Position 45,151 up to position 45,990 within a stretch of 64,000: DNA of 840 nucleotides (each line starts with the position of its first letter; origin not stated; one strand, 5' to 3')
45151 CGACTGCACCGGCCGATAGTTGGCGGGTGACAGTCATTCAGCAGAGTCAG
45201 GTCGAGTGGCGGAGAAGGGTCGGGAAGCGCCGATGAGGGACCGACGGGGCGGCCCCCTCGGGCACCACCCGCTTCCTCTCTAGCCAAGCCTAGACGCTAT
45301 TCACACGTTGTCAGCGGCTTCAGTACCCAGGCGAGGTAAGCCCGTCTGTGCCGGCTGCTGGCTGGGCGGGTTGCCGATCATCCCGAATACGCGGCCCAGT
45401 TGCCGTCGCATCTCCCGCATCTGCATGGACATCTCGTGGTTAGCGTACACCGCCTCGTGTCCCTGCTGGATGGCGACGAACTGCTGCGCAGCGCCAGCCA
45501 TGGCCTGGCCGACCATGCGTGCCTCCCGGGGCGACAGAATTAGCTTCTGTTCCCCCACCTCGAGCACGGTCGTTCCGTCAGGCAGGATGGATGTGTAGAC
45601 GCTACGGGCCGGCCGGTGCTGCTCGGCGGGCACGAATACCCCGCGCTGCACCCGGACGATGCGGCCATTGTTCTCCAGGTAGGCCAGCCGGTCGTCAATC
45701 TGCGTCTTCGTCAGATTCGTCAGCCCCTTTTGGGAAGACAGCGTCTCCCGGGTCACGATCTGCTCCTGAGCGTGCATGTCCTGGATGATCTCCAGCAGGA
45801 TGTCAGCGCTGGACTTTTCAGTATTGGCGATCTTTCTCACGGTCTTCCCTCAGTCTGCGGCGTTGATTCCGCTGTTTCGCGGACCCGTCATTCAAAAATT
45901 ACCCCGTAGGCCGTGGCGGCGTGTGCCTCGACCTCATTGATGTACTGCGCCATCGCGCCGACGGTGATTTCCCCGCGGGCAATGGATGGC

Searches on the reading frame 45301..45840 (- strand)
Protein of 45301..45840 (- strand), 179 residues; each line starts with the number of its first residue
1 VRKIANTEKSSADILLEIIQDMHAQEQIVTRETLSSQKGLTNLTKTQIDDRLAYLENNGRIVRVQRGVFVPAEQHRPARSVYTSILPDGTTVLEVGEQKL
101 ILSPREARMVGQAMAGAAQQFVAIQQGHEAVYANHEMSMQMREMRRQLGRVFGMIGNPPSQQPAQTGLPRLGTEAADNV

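Call 51: search_protein_families(library=pfam, proteins=[window:45301-45840:-], max_evalue=0.01)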
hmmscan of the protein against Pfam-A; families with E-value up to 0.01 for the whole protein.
window:45301-45840:- (179 aa): 1 family
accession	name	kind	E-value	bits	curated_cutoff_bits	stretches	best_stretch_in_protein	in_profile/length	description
PF13338.12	AbiEi_4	-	0.0013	19.2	25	1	24-71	8-48/49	Transcriptional regulator, AbiEi antitoxin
